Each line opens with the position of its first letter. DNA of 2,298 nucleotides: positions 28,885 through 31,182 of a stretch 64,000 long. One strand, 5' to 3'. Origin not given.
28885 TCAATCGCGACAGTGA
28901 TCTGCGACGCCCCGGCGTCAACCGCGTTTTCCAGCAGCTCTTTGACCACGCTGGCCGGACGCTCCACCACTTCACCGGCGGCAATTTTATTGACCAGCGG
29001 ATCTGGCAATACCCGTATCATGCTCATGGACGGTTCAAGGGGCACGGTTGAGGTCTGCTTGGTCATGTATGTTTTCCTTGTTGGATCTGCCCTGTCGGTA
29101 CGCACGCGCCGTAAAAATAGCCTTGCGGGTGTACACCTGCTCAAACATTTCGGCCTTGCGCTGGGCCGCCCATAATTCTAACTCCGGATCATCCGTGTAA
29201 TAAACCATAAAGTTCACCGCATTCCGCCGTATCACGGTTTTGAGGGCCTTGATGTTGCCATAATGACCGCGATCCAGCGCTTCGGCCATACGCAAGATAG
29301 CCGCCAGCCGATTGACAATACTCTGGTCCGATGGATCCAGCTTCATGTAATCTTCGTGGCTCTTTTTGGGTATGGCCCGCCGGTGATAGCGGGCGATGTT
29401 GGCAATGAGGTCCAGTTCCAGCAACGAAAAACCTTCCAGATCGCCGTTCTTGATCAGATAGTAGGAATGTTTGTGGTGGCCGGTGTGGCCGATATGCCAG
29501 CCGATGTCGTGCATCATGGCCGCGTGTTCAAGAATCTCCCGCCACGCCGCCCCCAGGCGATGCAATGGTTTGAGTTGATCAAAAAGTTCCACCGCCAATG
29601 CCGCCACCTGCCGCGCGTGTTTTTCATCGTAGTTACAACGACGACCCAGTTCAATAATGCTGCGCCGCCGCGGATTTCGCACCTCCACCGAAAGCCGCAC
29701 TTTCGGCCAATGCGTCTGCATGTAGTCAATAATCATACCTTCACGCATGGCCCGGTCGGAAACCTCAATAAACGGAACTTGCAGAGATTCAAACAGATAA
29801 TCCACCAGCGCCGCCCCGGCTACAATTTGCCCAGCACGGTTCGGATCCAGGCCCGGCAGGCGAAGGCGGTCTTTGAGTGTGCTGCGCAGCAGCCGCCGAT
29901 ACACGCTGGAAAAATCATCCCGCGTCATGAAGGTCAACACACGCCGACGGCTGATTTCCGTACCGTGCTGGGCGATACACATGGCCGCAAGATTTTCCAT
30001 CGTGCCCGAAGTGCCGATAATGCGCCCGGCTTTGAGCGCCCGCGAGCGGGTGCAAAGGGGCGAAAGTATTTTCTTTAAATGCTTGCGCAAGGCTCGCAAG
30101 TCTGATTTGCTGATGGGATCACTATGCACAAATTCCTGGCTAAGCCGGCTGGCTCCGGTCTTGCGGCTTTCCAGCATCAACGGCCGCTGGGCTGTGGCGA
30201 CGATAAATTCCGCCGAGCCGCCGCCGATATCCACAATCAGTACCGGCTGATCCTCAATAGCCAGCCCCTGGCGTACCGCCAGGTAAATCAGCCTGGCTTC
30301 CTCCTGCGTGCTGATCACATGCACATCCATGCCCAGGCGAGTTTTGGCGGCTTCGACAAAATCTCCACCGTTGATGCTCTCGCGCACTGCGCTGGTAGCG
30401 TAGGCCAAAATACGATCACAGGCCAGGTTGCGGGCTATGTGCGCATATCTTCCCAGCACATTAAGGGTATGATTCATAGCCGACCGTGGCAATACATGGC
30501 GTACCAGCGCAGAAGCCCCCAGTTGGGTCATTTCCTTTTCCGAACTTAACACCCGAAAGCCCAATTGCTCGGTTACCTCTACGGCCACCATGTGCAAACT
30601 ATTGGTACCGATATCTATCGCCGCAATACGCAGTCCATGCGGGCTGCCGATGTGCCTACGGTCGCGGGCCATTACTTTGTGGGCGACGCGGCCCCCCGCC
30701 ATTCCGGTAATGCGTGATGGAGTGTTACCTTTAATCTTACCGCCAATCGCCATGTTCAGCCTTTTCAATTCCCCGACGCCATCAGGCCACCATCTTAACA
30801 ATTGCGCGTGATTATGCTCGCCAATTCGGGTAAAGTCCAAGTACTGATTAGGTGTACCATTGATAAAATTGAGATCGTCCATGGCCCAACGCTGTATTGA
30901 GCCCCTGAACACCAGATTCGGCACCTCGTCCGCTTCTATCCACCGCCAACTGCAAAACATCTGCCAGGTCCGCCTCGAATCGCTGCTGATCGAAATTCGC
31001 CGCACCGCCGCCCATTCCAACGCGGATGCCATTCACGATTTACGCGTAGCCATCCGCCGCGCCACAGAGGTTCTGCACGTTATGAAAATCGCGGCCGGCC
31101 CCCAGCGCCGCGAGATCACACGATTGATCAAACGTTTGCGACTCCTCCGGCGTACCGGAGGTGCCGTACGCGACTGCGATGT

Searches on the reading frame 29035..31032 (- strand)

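Call 5: search_protein_families(library=pfam, proteins=[window:29035-31032:-], max_evalue=0.01)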
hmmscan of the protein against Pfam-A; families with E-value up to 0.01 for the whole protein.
window:29035-31032:- (665 aa): 3 families
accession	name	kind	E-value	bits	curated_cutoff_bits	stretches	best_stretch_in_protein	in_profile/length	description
PF02541.22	Ppx-GppA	-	5e-62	210.4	27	1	152-441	4-285/285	Ppx/GppA phosphatase family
PF21447.3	Ppx-GppA_III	-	5.2e-32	111.5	27.3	1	455-605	2-151/177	Ppx/GppA phosphatase, domain III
PF01966.28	HD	-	1.1e-05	26.1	22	1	471-583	3-110/116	HD domain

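Call 6: search_protein_families(library=ncbifam, proteins=[window:29035-31032:-], max_evalue=0.01)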
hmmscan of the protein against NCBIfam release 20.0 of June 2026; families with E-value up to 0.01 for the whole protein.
window:29035-31032:- (665 aa): 4 families
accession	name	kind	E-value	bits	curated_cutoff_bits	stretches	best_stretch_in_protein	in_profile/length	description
TIGR03706.1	exo_poly_only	exception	3.3e-72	243.3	307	1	135-438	1-299/300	exopolyphosphatase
NF008108.0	PRK10854.1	equivalog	1.4e-56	191.8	864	1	132-557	9-419/513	exopolyphosphatase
NF008260.0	PRK11031.1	equivalog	3.4e-53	181.4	624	1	137-583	9-434/496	guanosine-5'-triphosphate,3'-diphosphate diphosphatase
NF045665.1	NTPtran_DVU1551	equivalog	0.001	18.2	315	1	450-521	195-266/359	DVU_1551 family NTP transferase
